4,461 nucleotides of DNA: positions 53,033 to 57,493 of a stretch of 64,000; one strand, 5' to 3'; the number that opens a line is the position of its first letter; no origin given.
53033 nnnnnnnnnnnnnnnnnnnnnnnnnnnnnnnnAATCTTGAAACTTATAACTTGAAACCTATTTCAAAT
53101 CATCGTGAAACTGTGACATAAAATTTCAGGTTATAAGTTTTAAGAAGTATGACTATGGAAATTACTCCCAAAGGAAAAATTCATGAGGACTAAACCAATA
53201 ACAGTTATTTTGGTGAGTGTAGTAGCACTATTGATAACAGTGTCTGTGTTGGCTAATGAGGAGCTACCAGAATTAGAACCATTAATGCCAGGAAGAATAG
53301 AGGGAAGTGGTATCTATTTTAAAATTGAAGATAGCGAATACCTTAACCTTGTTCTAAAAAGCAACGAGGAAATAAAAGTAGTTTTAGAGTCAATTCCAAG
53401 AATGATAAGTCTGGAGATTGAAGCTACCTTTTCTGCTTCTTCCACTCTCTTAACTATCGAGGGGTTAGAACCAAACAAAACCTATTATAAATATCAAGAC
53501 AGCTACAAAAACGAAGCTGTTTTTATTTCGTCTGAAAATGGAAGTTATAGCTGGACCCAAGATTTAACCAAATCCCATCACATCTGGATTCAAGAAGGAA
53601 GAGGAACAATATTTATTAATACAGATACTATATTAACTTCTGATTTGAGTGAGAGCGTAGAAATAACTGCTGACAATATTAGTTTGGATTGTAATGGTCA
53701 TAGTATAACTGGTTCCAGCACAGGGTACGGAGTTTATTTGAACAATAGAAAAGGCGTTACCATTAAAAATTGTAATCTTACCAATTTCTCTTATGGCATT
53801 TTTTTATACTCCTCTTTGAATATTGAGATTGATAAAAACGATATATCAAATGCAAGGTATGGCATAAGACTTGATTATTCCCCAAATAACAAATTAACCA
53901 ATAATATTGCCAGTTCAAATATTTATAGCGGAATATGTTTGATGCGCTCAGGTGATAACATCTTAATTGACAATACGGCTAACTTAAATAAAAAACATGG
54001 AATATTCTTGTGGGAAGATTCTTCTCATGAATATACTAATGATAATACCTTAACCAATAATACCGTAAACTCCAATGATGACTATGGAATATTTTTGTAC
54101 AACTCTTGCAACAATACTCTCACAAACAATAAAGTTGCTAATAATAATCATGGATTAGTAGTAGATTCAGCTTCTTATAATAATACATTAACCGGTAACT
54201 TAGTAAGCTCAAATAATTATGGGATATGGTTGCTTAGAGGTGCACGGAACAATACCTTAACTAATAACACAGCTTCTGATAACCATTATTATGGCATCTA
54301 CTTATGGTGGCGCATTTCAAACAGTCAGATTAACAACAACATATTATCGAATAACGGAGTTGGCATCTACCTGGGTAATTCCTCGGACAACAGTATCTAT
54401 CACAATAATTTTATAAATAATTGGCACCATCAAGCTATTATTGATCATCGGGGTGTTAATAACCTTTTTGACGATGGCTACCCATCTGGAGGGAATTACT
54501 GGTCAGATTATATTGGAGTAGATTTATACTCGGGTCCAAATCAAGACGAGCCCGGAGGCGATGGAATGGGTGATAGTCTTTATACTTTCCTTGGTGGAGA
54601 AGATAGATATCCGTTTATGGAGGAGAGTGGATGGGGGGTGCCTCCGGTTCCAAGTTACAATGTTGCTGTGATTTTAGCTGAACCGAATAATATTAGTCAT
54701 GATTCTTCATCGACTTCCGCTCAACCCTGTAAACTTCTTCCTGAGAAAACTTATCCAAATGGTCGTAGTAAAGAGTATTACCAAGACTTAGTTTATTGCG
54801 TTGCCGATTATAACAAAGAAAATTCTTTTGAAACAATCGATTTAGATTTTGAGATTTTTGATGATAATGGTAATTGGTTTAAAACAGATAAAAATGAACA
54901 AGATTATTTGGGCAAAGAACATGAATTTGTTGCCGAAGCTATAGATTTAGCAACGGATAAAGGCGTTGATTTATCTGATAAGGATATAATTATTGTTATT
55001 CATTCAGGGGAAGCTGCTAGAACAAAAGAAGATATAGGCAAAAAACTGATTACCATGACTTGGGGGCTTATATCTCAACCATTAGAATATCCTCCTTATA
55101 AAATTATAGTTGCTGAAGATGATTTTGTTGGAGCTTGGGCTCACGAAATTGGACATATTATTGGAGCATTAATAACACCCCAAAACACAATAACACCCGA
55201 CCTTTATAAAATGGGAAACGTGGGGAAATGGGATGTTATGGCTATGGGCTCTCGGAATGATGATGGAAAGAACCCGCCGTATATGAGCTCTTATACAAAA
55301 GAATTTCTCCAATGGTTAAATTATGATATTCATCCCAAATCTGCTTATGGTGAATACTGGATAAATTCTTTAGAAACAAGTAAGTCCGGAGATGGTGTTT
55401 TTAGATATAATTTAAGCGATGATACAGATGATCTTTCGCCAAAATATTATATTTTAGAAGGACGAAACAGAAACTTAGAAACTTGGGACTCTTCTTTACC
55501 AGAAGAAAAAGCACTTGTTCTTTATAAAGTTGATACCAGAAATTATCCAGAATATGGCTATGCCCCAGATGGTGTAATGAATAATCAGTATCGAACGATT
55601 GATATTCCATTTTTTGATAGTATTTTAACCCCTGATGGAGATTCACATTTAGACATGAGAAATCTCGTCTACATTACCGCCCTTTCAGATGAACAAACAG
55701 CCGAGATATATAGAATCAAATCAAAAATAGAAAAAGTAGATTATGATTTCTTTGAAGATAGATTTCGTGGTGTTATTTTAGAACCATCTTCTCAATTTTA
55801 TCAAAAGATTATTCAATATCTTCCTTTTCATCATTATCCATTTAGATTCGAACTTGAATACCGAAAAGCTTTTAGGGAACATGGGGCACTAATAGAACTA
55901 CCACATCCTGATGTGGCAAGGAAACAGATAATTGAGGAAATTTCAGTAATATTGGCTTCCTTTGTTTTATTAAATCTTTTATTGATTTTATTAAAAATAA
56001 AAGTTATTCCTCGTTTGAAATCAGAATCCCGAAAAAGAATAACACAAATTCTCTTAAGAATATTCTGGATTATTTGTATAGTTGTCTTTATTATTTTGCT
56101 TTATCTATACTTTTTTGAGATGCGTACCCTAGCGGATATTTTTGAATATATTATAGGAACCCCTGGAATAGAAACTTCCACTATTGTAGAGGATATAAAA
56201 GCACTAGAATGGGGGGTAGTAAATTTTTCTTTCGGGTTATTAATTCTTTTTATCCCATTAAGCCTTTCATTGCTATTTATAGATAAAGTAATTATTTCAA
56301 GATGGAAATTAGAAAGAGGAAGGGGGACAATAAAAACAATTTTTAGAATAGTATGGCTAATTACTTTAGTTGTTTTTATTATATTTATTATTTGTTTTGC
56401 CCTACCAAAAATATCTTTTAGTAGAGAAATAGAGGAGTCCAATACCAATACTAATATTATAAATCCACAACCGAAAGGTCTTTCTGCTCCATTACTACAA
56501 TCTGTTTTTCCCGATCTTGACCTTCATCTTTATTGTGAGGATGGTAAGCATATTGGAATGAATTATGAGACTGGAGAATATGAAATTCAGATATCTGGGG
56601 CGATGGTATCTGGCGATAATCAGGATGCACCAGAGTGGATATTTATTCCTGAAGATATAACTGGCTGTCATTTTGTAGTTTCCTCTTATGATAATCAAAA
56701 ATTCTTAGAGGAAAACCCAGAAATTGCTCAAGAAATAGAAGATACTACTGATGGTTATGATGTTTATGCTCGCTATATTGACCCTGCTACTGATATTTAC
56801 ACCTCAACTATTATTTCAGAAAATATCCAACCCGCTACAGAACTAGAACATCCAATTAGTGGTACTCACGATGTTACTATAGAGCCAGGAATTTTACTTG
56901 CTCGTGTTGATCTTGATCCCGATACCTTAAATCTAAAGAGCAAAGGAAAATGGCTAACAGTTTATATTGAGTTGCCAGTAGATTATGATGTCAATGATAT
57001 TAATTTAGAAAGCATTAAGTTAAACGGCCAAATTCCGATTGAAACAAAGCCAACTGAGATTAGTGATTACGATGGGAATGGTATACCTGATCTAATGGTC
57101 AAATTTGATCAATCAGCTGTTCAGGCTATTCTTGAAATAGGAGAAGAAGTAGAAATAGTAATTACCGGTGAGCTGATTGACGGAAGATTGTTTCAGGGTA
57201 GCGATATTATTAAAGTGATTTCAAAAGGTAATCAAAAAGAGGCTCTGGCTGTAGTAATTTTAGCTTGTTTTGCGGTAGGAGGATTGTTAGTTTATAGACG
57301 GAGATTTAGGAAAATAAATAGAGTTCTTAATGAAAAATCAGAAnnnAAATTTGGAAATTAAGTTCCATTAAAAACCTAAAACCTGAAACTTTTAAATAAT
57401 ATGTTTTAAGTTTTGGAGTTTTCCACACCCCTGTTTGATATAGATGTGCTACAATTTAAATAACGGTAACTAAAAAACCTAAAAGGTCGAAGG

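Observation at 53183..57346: Giant beta-helix / M6-type metalloprotease / polytopic membrane protein encoded between pilC and pilA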

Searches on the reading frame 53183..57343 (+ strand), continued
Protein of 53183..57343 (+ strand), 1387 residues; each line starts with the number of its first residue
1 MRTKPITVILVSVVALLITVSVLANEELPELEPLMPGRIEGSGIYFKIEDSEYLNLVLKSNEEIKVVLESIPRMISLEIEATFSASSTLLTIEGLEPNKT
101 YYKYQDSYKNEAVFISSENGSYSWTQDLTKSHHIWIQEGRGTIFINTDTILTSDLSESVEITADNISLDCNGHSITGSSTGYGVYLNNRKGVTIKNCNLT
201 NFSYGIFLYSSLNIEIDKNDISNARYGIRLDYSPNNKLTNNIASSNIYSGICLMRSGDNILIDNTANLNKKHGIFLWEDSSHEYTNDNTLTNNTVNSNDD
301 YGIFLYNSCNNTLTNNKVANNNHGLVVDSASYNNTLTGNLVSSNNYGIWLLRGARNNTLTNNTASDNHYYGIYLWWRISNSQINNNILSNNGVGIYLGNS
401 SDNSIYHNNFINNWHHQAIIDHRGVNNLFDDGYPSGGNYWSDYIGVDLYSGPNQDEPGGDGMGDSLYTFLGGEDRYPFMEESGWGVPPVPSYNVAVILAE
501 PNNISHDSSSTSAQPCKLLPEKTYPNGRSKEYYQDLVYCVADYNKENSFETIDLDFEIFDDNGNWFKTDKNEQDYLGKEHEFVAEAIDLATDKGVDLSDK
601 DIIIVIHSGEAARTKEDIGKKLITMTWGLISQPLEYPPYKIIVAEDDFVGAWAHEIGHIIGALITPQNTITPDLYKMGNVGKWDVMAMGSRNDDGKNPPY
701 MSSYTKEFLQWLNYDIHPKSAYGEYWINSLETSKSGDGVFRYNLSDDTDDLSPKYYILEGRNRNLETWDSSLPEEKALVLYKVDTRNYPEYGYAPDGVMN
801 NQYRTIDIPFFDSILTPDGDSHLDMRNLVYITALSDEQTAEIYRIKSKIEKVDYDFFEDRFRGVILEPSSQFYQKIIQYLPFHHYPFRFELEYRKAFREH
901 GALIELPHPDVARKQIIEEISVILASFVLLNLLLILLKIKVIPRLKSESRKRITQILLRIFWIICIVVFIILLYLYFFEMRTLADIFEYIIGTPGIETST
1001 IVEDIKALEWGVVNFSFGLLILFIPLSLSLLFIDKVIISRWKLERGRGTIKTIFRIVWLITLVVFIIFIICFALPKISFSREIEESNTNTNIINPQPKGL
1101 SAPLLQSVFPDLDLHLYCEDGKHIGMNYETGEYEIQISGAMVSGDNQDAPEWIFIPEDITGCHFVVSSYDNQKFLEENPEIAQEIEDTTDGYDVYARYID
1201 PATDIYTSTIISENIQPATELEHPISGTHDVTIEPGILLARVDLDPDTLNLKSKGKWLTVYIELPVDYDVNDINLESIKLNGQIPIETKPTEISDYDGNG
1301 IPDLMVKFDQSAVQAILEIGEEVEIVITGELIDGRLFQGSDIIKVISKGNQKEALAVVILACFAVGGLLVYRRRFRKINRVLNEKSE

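Call 11: find_encoding_contigs(protein=P0005, flank=10000, max_places=2)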
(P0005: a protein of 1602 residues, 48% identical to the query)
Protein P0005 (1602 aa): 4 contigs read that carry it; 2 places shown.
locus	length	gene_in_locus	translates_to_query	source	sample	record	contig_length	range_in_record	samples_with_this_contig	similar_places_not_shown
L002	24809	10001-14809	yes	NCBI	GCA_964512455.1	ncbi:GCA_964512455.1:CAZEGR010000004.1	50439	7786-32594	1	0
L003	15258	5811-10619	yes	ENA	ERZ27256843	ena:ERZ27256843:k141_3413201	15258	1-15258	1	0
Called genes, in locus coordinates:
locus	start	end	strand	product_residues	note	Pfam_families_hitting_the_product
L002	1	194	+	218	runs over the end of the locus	PF13444:Acetyltransf_5, PF21926:FeeM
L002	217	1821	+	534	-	PF16927:HisKA_7TM, PF00512:HisKA, PF02518:HATPase_c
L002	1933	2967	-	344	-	PF02016:Peptidase_S66, PF17676:Peptidase_S66C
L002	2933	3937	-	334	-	PF00152:tRNA-synt_2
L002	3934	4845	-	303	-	PF01073:3Beta_HSD, PF01370:Epimerase, PF07993:NAD_binding_4 (faint), PF13460:NAD_binding_10 (weak), PF16363:GDP_Man_Dehyd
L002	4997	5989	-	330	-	PF04055:Radical_SAM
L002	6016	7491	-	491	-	PF02310:B12-binding, PF04055:Radical_SAM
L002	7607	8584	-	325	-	-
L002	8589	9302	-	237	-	PF02811:PHP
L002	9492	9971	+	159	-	PF02518:HATPase_c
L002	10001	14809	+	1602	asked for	PF13229:Beta_helix, PF05048:NosD, PF13229:Beta_helix, PF05048:NosD, PF13229:Beta_helix, PF05048:NosD, PF13229:Beta_helix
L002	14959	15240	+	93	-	-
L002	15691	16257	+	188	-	PF01936:NYN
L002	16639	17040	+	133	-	PF00072:Response_reg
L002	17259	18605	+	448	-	PF08529:NusA_N, PF00575:S1 (weak), PF13184:KH_NusA_1st, PF26594:KH_NusA_2nd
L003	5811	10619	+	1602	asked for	PF13229:Beta_helix, PF05048:NosD, PF13229:Beta_helix, PF05048:NosD, PF13229:Beta_helix, PF05048:NosD, PF13229:Beta_helix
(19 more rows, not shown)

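Call 14: find_encoding_contigs(protein=P0011, flank=10000, max_places=1)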
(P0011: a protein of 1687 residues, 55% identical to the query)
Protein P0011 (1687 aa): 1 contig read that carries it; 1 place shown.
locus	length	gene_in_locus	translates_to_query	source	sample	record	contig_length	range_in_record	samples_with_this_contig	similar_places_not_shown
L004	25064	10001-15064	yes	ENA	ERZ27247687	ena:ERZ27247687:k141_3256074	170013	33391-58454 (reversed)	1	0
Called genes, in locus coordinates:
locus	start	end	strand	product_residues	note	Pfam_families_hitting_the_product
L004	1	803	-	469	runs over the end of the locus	PF08529:NusA_N, PF00575:S1 (weak), PF13184:KH_NusA_1st, PF26594:KH_NusA_2nd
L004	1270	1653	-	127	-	PF08378:NERD, PF02021:UPF0102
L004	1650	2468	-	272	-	PF03372:Exo_endo_phos, PF22669:Exo_endo_phos2 (faint)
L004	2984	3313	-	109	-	PF03819:MazG (faint)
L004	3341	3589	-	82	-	PF01541:GIY-YIG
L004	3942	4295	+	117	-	-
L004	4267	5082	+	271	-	-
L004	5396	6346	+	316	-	PF00512:HisKA, PF02518:HATPase_c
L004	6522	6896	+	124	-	PF00072:Response_reg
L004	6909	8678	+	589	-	PF05157:MshEN, PF00437:T2SSE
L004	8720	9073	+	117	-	PF00072:Response_reg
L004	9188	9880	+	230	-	PF01553:Acyltransferase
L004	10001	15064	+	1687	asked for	PF05048:NosD, PF13229:Beta_helix, PF05048:NosD, PF13229:Beta_helix, PF05048:NosD, PF13229:Beta_helix, PF05048:NosD, PF13229:Beta_helix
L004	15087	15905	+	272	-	PF06836:DUF1240 (faint)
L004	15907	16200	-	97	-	-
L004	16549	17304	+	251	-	-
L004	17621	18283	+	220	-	-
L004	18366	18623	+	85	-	-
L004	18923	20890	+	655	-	PF03030:H_PPase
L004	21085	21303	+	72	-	-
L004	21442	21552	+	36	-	-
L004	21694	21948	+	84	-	-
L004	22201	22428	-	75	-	-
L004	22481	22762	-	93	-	-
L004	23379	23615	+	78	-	-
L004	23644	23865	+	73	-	-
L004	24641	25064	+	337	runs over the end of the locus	PF02661:Fic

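Call 15: find_encoding_contigs(protein=P0004, flank=10000, max_places=1)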
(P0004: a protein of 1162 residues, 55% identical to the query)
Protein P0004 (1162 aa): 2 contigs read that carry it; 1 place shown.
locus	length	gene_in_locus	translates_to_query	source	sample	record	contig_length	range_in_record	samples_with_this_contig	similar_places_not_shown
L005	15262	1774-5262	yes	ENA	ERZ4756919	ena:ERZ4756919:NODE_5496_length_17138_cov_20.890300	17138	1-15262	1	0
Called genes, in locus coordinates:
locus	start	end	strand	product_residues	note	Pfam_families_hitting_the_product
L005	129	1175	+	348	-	PF04015:DUF362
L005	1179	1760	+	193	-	PF02632:BioY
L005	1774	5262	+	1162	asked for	PF05048:NosD, PF13229:Beta_helix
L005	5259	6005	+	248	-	PF00106:adh_short, PF08659:KR, PF13561:adh_short_C2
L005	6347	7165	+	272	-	PF01040:UbiA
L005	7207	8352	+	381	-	PF01494:FAD_binding_3 (faint), PF13738:Pyr_redox_3 (faint), PF22578:GGR_cat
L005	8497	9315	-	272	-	PF00398:RrnaAD (weak), PF13489:Methyltransf_23 (weak), PF01209:Ubie_methyltran (weak), PF05175:MTS (weak), PF13847:Methyltransf_31, PF08241:Methyltransf_11, PF08242:Methyltransf_12, PF13649:Methyltransf_25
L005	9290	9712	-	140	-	-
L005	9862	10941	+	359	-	PF00348:polyprenyl_synt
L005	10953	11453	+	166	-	PF00293:NUDIX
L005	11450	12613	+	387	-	PF01154:HMG_CoA_synt_N (weak), PF08540:HMG_CoA_synt_C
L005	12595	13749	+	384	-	PF00368:HMG-CoA_red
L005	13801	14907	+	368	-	PF10509:GalKase_gal_bdg (weak), PF22700:MVD-like_N (weak), PF00288:GHMP_kinases_N, PF08544:GHMP_kinases_C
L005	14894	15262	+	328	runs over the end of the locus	PF00288:GHMP_kinases_N, PF08544:GHMP_kinases_C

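Call 74: find_encoding_contigs(protein=window:53183-57343:+, flank=2000, max_places=3)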
Protein window:53183-57343:+ (1387 aa): no gene with exactly this product is on record in the collection.

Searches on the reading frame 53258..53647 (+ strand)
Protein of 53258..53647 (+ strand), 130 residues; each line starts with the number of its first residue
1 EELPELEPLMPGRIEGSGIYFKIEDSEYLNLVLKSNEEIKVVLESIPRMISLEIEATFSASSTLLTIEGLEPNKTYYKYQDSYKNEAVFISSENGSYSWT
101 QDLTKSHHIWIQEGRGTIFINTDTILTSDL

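Call 44: search_protein_families(library=pfam, proteins=[window:53258-53647:+], max_evalue=10)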
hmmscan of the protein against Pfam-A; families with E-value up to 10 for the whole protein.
seq(130 aa): 1 family
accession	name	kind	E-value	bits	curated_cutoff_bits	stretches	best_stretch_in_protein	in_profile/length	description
PF07791.16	Imm11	-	0.11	12.2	22.1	1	71-120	120-171/194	Immunity protein family (Imm11)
